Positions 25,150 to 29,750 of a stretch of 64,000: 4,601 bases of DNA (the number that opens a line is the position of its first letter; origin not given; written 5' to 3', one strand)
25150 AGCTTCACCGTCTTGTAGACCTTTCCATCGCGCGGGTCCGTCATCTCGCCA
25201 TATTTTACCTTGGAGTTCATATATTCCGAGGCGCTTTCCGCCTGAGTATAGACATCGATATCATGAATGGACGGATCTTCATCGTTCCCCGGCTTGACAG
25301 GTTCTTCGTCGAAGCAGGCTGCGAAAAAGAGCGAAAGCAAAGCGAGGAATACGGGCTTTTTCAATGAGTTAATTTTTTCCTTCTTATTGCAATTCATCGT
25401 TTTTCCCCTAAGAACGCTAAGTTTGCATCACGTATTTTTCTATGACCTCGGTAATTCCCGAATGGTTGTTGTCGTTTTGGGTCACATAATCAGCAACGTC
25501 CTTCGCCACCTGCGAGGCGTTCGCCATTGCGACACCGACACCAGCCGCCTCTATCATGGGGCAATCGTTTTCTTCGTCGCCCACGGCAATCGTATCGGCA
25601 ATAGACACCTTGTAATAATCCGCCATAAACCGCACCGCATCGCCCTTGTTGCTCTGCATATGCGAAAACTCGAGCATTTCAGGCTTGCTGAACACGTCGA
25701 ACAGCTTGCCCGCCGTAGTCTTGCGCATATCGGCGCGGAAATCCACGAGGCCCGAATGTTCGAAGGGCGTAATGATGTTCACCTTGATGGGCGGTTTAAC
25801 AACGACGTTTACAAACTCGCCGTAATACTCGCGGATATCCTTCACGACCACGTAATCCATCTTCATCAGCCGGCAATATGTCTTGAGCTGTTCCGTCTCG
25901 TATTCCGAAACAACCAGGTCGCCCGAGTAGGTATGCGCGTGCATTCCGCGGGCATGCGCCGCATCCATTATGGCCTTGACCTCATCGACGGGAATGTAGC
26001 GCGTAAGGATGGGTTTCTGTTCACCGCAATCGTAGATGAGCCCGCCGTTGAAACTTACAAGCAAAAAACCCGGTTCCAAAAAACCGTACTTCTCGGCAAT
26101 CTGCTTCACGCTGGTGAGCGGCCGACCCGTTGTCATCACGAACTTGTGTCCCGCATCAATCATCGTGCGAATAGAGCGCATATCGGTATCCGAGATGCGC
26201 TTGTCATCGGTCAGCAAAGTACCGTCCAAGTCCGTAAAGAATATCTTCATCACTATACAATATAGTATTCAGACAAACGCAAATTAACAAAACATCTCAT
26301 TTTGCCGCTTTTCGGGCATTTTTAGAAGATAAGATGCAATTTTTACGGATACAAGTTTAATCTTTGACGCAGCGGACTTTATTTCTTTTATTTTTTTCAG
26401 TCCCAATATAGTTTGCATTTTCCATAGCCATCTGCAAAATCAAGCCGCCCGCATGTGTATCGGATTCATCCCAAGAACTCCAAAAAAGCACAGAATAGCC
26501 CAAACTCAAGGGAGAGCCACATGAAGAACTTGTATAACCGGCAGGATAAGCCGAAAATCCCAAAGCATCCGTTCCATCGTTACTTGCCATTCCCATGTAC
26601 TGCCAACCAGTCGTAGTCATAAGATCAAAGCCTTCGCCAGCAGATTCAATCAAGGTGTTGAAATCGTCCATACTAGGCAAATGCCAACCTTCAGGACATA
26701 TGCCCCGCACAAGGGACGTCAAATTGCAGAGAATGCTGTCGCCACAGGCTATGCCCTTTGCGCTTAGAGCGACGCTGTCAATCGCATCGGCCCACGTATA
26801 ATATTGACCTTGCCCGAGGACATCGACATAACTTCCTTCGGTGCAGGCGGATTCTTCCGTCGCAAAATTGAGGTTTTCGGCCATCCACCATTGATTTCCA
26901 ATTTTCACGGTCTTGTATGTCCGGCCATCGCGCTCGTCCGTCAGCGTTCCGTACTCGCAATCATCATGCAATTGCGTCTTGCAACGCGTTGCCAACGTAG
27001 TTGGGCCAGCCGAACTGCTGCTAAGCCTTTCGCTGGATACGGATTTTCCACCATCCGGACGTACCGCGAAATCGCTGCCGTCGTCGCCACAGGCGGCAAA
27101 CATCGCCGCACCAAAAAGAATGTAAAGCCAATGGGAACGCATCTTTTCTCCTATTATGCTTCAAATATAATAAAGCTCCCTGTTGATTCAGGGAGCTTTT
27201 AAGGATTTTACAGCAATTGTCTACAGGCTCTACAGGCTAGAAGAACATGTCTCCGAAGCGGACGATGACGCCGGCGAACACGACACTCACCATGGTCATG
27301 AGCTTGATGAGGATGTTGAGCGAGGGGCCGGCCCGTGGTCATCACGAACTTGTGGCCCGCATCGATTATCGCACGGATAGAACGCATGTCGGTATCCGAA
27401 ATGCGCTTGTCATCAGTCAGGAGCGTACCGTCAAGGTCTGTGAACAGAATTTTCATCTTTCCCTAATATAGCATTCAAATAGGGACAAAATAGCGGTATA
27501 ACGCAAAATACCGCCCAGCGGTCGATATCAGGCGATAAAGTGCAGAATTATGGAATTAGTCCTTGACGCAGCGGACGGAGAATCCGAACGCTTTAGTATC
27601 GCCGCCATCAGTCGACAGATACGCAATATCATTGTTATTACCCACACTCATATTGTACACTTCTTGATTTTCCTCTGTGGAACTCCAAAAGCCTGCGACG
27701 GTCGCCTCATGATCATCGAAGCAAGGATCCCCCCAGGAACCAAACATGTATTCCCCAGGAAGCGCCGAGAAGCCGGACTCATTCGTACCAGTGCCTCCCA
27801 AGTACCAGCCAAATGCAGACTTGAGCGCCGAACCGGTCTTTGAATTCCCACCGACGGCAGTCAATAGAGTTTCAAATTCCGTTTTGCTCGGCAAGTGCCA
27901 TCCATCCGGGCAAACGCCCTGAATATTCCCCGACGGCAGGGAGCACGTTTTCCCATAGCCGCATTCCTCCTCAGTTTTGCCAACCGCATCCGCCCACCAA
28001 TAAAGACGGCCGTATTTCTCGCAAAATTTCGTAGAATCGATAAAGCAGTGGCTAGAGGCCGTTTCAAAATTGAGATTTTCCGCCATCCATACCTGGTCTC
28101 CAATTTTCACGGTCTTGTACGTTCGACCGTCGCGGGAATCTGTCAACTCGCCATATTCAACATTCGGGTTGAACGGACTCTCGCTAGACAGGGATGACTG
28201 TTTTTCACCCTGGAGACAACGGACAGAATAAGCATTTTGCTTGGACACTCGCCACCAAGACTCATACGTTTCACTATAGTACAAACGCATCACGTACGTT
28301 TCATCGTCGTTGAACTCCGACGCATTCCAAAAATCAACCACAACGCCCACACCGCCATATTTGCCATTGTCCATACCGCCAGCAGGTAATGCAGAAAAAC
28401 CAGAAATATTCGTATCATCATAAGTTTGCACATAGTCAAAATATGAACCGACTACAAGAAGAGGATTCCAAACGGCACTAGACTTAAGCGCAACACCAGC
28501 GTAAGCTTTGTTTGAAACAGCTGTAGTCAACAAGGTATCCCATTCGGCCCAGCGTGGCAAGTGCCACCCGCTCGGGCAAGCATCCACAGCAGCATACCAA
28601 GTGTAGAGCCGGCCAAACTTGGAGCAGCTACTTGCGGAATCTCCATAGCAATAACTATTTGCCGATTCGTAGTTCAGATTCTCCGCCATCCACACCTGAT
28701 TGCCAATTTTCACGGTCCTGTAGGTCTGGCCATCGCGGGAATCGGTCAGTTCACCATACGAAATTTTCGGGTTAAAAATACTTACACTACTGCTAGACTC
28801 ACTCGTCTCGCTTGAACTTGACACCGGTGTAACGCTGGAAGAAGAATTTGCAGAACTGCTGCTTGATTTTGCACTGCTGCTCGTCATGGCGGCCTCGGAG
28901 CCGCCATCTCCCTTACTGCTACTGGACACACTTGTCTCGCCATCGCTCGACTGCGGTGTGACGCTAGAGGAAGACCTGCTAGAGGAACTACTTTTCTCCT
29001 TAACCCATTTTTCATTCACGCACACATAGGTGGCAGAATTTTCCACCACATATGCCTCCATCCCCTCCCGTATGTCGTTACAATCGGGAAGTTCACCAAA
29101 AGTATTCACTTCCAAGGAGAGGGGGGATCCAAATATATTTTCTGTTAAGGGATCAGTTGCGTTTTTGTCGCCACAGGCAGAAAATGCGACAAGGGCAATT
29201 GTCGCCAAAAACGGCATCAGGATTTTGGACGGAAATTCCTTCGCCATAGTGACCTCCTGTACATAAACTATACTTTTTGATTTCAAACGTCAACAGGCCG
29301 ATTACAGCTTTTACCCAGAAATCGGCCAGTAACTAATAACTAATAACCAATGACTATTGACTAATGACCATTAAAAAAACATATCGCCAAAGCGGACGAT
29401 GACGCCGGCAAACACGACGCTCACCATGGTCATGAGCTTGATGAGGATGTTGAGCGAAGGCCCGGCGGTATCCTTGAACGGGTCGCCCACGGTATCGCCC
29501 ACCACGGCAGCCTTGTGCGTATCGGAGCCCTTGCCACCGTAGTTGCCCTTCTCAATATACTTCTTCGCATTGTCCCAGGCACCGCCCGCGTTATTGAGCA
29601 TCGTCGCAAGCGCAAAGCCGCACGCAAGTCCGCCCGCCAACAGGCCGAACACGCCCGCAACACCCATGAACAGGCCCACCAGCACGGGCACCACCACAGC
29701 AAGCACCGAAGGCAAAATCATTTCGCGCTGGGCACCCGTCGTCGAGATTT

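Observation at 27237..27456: Recombination scar between two FISUMP genes: a HAD 5' fragment fused to an hppA 3' fragment, diverged almost only at synonymous sites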

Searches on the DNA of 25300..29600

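Call 34: search_rna_families(source=window, start=25300, end=29600, threshold=evalue, max_evalue=1)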
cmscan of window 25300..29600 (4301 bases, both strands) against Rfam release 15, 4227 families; matches with E-value up to 1: 1.
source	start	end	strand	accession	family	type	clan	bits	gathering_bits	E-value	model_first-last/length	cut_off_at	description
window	27261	27331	+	RF01276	sR53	Gene; snRNA; snoRNA; CD-box;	-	25.2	49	0.0084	1-60/60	no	Small nucleolar RNA sR53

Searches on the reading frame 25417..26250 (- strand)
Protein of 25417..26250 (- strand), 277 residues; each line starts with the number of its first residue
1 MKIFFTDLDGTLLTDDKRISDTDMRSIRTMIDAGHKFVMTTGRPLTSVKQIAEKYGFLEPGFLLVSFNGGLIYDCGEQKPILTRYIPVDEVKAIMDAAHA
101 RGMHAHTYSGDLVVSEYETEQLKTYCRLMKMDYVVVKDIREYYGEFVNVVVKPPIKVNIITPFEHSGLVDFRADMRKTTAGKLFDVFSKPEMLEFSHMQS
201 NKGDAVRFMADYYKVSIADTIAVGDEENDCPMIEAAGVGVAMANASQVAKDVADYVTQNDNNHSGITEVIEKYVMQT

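Call 7: find_related_loci(query=window:25417-26250:-, collection=genome_contigs, flank=10000)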
Query window:25417-26250:- (277 aa) in genome_contigs; peptide patterns used: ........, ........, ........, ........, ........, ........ (x = any residue, [..] = any of these).
61 stretches matched a pattern; 35 encode a relative of the query (tblastn E <= 1e-3); 35 distinct loci.
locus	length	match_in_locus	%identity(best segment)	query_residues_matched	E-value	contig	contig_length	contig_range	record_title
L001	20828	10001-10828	97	1-276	0e+0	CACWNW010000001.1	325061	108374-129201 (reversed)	MAG: Fibrobacter succinogenes isolate RUG10752 genome assembly, contig: RUG10752_asm_1, whole genome shotgun sequence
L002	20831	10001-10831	93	1-277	1e-179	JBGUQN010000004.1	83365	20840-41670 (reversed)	MAG: Fibrobacter sp. isolate ruminal_MAG_139 ruminal_MAG_139_contig_0004, whole genome shotgun sequence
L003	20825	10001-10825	93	1-275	3e-177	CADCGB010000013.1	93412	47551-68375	MAG: Fibrobacter succinogenes isolate RUG14609 genome assembly, contig: RUG14609_asm_13, whole genome shotgun sequence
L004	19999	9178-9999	93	1-274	9e-177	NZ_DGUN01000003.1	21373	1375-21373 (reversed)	MAG: Fibrobacter sp. UBA4309 UBA4309_contig_25048, whole genome shotgun sequence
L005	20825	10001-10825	92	1-275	4e-175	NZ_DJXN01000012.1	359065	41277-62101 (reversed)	MAG: Fibrobacter sp. UBA7003 UBA7003_contig_1779, whole genome shotgun sequence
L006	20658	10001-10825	94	1-275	2e-178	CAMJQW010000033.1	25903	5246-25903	MAG: uncultured Fibrobacter sp. isolate SRR12081296_bin.7_metaWRAP_v1.3_MAG genome assembly, contig: ERZ12289772.2513, w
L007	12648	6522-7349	84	1-276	2e-160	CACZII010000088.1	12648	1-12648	MAG: Fibrobacter succinogenes isolate RUG12637 genome assembly, contig: RUG12637_asm_88, whole genome shotgun sequence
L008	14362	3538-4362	84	1-275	4e-159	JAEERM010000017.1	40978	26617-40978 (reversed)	MAG: Fibrobacter sp. isolate Tb.RUG.359 NODE_3250_length_40978_cov_13.692835, whole genome shotgun sequence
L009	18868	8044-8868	84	1-275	3e-158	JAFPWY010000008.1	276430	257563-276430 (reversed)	MAG: Fibrobacter sp. isolate RGIG1550 Goat_Abomasum-5__c320361, whole genome shotgun sequence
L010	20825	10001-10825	83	1-275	3e-156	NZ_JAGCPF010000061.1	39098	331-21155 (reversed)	MAG: Fibrobacter sp. isolate RGIG9997 Yak_Reticulum-4__c791956, whole genome shotgun sequence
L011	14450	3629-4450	83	1-274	1e-155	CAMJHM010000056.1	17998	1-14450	MAG: uncultured Fibrobacter sp. isolate SRR12081299_bin.60_metaWRAP_v1.3_MAG genome assembly, contig: ERZ12289776.3971,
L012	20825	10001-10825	80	1-275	2e-154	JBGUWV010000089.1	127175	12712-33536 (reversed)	MAG: Fibrobacter sp. isolate ruminal_MAG_69 ruminal_MAG_69_contig_0089, whole genome shotgun sequence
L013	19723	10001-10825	80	1-275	6e-154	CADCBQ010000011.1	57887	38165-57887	MAG: Fibrobacter succinogenes isolate RUG14497 genome assembly, contig: RUG14497_asm_11, whole genome shotgun sequence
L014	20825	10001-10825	80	1-275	5e-154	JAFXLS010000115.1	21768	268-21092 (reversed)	MAG: Fibrobacter sp. isolate RGIG6529 Sheep_Reticulum-2__c538382, whole genome shotgun sequence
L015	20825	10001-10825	80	1-275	4e-153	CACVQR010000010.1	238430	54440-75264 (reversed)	MAG: Fibrobacter succinogenes isolate RUG10152 genome assembly, contig: RUG10152_asm_10, whole genome shotgun sequence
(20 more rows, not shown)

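Call 25: find_related_loci(query=window:25417-26250:-, collection=metagenome_contigs, flank=10000)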
Query window:25417-26250:- (277 aa) in metagenome_contigs; peptide patterns used: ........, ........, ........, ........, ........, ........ (x = any residue, [..] = any of these).
187 stretches matched a pattern; 77 encode a relative of the query (tblastn E <= 1e-3); 77 distinct loci.
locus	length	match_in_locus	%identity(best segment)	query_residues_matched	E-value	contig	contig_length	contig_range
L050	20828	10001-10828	94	1-276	7e-180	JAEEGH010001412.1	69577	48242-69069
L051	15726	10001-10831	93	1-277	6e-179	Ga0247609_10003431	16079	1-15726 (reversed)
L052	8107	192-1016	94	1-275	5e-179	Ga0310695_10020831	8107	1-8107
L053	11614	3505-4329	93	1-275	2e-177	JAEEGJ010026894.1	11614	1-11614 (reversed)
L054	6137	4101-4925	93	1-275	2e-179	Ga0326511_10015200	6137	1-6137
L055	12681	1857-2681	93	1-275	4e-177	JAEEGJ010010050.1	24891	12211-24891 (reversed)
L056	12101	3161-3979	93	1-273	2e-176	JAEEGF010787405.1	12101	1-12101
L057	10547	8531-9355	92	1-275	2e-176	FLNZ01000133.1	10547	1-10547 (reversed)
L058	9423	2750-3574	92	1-275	5e-176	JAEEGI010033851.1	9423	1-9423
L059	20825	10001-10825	92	1-275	6e-175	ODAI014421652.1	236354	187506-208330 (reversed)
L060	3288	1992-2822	91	1-277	0e+0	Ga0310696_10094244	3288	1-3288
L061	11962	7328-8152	91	1-275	1e-173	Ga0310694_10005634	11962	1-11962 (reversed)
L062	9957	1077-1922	88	1-276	2e-170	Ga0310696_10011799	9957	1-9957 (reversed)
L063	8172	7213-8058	88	1-276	2e-170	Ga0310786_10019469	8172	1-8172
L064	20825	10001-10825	93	1-275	6e-169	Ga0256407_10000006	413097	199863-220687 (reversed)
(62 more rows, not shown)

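Call 50: search_protein_families(library=pfam, proteins=[L006:8961-9965:+, window:25417-26250:-], max_evalue=0.001)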
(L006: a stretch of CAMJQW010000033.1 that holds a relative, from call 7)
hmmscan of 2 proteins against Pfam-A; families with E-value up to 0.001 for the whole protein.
L006:8961-9965:+ (334 aa): 1 family
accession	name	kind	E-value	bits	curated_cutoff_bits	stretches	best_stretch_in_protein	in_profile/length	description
PF04607.23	RelA_SpoT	-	5.7e-11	43.1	27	1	202-258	56-112/113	Region found in RelA / SpoT proteins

window:25417-26250:- (277 aa): 3 families
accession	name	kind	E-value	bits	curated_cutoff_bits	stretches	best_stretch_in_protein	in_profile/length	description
PF08282.18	Hydrolase_3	-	9.9e-54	183.2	20.9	1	4-270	1-255/255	haloacid dehalogenase-like hydrolase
PF05116.19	S6PP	-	5.2e-16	59.4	20.3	2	186-270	150-242/247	Sucrose-6F-phosphate phosphohydrolase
PF00702.32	Hydrolase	-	2.5e-05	25.2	26.4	0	1-237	1-191/191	haloacid dehalogenase-like hydrolase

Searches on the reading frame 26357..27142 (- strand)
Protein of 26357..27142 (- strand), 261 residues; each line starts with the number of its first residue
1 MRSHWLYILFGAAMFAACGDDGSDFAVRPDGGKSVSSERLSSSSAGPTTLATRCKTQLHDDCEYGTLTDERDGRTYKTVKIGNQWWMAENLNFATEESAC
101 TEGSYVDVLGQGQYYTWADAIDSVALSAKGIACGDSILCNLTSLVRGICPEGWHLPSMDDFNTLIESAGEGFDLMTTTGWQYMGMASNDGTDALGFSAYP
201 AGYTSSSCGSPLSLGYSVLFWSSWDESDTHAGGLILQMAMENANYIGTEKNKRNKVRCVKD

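Call 14: find_encoding_contigs(protein=window:26357-27142:-, flank=10000, max_places=10)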
Protein window:26357-27142:- (261 aa): 18 contigs read that carry it; 10 places shown.
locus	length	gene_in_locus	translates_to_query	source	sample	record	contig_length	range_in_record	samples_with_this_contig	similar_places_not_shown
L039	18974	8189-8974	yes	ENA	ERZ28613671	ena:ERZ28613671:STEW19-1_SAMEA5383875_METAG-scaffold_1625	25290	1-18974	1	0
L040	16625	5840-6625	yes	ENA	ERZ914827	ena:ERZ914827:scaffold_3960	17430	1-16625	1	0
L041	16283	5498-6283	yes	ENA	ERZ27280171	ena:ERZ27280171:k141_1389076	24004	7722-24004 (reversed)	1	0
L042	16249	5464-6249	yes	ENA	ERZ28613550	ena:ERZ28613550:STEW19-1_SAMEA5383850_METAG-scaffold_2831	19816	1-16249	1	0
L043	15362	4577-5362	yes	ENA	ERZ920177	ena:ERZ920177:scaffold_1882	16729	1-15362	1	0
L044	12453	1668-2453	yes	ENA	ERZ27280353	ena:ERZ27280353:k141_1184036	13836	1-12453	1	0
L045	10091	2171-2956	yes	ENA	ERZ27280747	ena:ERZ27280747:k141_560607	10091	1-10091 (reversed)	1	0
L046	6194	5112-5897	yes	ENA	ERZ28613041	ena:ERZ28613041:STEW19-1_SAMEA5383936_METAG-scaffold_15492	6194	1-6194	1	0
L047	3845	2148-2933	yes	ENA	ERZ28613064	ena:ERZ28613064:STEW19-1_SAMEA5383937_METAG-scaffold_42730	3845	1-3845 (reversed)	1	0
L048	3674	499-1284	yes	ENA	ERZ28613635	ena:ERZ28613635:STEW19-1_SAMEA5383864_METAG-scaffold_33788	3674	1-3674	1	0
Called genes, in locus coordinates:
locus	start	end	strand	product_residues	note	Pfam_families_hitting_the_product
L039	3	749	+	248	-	?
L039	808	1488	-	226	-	PF01980:TrmO_N, PF18389:TrmO_C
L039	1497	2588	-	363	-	PF00300:His_Phos_1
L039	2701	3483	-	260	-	-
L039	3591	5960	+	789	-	PF03030:H_PPase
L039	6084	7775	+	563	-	PF09603:Fib_succ_major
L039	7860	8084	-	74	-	-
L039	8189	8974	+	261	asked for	PF09603:Fib_succ_major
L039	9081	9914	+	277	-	PF00702:Hydrolase (faint), PF05116:S6PP (weak), PF08282:Hydrolase_3, PF05116:S6PP (weak)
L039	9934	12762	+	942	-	PF07603:Lcl_C (faint), PF09603:Fib_succ_major, PF26707:DUF8237 (faint), PF09603:Fib_succ_major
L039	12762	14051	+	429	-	PF09603:Fib_succ_major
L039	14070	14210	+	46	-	-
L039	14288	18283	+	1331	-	PF00270:DEAD, PF00271:Helicase_C, PF04408:WHD_HA2 (weak), PF21010:HA2_C (faint), PF07717:OB_NTP_bind, PF11898:DUF3418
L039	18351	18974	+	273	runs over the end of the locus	-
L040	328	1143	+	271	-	-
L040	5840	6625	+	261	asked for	PF09603:Fib_succ_major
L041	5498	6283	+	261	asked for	PF09603:Fib_succ_major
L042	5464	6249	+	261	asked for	PF09603:Fib_succ_major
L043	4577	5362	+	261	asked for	PF09603:Fib_succ_major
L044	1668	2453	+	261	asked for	PF09603:Fib_succ_major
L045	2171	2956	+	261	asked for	PF09603:Fib_succ_major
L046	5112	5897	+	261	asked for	PF09603:Fib_succ_major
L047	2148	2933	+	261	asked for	PF09603:Fib_succ_major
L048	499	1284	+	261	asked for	PF09603:Fib_succ_major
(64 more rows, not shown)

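Call 50: search_protein_families(library=pfam, proteins=[window:26357-27142:-], max_evalue=0.001)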
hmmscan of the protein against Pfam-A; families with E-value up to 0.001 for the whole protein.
window:26357-27142:- (261 aa): 1 family
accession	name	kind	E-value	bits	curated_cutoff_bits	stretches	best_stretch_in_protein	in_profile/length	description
PF09603.15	Fib_succ_major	-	2.4e-22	80.5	33.9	1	79-260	1-187/187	Fibrobacter succinogenes major domain (Fib_succ_major)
